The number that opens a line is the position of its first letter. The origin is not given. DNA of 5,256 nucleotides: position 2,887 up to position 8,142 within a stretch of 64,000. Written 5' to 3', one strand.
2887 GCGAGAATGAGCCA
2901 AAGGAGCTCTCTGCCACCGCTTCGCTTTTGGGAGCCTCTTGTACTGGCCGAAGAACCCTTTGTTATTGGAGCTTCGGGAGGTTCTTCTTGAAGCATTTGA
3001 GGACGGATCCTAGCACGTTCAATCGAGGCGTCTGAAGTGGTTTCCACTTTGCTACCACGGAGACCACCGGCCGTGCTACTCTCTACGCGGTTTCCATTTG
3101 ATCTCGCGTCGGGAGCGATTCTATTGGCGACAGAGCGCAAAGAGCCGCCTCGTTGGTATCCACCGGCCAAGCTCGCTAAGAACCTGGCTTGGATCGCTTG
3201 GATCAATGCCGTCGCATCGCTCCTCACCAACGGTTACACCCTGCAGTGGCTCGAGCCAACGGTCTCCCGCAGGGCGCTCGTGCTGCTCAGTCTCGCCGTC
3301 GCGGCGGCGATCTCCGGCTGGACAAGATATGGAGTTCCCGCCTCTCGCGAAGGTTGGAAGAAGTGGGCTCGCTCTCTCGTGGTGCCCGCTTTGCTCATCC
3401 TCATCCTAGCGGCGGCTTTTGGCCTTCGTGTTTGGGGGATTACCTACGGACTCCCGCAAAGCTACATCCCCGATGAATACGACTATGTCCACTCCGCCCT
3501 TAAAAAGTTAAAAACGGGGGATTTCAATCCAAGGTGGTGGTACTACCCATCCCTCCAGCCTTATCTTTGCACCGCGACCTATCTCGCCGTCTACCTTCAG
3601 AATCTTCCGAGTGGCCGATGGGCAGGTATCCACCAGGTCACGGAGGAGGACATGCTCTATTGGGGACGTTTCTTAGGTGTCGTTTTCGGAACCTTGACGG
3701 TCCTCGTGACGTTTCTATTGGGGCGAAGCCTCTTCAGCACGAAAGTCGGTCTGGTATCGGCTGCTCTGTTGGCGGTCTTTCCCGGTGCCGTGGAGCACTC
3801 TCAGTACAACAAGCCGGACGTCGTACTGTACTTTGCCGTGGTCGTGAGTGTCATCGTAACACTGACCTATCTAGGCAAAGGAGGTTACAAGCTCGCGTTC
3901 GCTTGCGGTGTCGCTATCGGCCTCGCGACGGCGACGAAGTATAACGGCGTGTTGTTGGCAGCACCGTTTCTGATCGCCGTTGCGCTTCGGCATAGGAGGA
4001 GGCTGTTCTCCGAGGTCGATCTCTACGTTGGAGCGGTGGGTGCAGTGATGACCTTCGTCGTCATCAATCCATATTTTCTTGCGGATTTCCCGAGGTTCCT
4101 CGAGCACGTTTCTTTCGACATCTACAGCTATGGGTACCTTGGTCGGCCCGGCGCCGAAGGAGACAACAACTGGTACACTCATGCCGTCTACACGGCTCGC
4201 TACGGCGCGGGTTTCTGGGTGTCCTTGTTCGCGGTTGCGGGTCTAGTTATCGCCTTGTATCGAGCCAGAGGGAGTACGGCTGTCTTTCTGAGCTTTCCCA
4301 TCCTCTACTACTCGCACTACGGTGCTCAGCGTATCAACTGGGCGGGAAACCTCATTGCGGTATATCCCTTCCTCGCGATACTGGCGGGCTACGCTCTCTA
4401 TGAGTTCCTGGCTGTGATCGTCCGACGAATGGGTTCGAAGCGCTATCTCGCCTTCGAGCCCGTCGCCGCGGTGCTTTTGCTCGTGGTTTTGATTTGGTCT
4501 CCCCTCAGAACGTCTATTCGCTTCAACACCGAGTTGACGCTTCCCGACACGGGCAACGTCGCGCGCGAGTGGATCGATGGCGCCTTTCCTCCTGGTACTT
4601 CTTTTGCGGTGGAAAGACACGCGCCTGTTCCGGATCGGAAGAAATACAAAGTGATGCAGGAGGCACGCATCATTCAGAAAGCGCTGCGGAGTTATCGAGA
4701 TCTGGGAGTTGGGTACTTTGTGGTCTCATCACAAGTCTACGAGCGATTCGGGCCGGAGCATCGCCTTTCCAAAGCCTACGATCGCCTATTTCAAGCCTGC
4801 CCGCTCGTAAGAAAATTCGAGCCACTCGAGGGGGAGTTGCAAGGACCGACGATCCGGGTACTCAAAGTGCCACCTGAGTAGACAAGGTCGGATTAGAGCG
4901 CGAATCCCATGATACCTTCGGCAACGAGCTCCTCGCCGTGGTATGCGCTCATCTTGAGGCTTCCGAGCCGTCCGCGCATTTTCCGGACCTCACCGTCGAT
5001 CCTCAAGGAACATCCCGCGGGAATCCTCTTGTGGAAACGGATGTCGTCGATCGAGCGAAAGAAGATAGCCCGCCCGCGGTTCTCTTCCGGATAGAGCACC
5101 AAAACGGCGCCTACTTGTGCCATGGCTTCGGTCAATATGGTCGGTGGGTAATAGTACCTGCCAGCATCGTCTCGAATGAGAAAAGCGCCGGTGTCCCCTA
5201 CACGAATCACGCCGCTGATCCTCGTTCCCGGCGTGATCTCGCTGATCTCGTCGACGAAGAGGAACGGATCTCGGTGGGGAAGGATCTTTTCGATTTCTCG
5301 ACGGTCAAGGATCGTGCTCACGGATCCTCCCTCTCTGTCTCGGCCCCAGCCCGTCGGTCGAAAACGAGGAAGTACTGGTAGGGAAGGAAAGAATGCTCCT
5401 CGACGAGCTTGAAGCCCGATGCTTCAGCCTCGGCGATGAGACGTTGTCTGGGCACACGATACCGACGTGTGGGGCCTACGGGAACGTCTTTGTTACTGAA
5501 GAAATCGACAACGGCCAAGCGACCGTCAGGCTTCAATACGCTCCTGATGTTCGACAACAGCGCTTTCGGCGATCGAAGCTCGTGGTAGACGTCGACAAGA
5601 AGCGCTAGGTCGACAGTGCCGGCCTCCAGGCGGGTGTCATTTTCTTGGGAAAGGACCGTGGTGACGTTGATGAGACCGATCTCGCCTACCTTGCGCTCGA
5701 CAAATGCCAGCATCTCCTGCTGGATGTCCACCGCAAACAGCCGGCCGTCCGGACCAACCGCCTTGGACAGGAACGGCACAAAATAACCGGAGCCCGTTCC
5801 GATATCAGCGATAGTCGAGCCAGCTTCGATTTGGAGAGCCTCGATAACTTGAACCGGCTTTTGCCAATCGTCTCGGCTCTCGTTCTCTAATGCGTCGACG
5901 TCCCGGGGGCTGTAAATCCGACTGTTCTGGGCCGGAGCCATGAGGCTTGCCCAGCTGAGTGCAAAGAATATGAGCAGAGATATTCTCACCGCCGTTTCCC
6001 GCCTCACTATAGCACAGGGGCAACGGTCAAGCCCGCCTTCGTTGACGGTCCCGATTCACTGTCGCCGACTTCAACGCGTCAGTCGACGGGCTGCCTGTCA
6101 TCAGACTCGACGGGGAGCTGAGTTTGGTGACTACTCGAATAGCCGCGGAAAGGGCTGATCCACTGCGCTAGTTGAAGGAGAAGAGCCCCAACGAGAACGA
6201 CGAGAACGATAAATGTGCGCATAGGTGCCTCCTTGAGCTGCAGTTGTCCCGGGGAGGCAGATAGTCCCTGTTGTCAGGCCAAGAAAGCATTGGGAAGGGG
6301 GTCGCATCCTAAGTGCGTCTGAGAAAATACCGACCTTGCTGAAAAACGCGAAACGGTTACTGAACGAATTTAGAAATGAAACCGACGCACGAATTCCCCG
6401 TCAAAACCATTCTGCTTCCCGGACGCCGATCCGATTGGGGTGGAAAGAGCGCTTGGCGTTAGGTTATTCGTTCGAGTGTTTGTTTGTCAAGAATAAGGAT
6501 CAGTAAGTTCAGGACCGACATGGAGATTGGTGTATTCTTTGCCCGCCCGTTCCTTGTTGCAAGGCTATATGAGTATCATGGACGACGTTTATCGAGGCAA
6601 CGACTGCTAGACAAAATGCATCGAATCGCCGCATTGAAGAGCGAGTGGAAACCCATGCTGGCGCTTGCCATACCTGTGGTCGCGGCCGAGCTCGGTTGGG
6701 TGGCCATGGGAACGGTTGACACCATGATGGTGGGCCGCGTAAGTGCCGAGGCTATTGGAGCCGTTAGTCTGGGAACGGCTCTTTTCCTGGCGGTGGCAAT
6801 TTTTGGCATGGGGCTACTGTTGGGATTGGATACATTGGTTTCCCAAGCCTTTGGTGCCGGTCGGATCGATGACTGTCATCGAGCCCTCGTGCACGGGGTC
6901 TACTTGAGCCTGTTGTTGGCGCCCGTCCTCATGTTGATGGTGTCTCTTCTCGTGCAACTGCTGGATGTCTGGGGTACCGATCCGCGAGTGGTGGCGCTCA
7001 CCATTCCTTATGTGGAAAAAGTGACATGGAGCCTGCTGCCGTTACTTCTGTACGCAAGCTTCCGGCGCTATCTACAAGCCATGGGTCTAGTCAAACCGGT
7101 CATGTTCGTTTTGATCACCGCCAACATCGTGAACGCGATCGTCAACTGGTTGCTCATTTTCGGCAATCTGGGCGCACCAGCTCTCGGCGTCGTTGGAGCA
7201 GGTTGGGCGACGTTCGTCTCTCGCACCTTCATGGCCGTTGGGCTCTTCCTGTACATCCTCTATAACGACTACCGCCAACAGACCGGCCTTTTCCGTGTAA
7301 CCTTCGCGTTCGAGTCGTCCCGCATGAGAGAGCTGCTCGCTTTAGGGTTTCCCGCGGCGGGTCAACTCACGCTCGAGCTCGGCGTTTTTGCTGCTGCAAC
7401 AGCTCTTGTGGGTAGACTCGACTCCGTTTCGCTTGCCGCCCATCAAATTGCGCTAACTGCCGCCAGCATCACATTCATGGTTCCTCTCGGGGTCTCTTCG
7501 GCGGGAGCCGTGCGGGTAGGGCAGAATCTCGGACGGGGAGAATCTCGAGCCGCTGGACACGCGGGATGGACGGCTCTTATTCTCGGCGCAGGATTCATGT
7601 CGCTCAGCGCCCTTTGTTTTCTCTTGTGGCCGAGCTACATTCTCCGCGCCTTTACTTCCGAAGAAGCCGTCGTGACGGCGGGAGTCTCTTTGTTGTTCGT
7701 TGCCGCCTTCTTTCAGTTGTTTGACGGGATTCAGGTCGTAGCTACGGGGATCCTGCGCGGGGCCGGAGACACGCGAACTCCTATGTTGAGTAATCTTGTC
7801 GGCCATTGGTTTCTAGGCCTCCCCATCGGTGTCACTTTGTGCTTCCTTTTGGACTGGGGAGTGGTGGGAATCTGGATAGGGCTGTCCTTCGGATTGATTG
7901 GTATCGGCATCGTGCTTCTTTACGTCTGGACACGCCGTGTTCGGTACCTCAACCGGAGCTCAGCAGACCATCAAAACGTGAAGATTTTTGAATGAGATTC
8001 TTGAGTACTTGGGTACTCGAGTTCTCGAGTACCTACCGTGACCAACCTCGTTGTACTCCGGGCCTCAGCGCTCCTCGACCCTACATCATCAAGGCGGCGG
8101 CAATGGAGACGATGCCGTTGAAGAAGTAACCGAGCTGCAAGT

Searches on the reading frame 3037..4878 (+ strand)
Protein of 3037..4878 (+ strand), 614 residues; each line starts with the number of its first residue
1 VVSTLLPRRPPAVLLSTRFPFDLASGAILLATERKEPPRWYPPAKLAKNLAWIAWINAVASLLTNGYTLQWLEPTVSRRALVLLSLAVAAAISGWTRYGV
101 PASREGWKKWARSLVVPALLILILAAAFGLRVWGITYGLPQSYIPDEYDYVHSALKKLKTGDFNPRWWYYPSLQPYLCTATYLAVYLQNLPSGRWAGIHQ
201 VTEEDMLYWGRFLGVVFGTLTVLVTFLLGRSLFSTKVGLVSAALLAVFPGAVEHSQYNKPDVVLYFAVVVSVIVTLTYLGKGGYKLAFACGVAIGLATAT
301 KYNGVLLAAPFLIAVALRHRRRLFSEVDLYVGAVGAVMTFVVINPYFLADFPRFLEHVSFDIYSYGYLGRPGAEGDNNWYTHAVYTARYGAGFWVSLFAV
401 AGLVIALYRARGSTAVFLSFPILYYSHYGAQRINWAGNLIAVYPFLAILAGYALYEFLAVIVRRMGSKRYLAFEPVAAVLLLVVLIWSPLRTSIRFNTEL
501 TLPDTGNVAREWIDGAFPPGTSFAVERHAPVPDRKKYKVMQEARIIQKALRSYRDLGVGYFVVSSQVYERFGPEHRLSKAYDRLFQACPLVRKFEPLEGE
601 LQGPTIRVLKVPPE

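Call 94: search_protein_families(library=pfam, proteins=[window:3037-4878:+], max_evalue=0.00001)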
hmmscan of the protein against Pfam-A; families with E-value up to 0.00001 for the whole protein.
window:3037-4878:+ (614 aa): 2 families
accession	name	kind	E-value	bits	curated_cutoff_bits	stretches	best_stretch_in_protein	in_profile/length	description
PF13231.12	PMT_2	-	1.8e-16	61.2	26.1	1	211-341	25-155/160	Dolichyl-phosphate-mannose-protein mannosyltransferase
PF02366.24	PMT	-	1.9e-11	44.4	22.7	1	127-331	7-212/245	Dolichyl-phosphate-mannose-protein mannosyltransferase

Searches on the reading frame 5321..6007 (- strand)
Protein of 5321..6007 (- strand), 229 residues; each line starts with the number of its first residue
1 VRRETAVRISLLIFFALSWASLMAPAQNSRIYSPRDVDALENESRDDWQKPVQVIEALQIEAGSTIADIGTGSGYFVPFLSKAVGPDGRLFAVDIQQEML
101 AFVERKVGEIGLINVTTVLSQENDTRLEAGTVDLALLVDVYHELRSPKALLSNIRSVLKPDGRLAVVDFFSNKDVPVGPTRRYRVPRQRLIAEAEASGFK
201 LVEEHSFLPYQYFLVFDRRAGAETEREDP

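Call 94: search_protein_families(library=pfam, proteins=[window:5321-6007:-], max_evalue=0.00001)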
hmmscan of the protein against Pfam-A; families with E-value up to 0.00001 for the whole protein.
window:5321-6007:- (229 aa): 9 families
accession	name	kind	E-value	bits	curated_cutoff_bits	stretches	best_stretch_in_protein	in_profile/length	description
PF13649.12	Methyltransf_25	-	2.3e-14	54.3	27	1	66-162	1-97/97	Methyltransferase domain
PF08241.18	Methyltransf_11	-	3.1e-14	53.8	21.2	1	68-165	2-94/95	Methyltransferase domain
PF13847.12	Methyltransf_31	-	1.9e-13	50.8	27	1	61-176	2-119/145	Methyltransferase domain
PF08242.18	Methyltransf_12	-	3e-13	50.8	30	1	68-164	2-98/98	Methyltransferase domain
PF13489.12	Methyltransf_23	-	1.1e-11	45.1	27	1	60-173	20-123/164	Methyltransferase domain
PF01209.24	Ubie_methyltran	-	1.8e-11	44.3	20.1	1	46-170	33-155/233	ubiE/COQ5 methyltransferase family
PF08704.16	GCD14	-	6.8e-08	32.9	26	1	54-163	32-141/247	tRNA methyltransferase complex GCD14 subunit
PF01135.25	PCMT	-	2.9e-07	30.9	20.3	1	54-120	65-131/210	Protein-L-isoaspartate(D-aspartate) O-methyltransferase (PCMT)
PF13578.12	Methyltransf_24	-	5.5e-06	27.7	26.3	1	69-166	3-102/105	Methyltransferase domain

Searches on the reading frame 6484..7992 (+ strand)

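Call 94: search_protein_families(library=pfam, proteins=[window:6484-7992:+], max_evalue=0.00001)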
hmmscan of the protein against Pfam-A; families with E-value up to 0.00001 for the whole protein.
window:6484-7992:+ (503 aa): 1 family
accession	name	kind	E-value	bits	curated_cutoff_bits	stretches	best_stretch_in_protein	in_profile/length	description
PF01554.23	MatE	-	4.5e-59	199.2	24.9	2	290-450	1-160/161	MatE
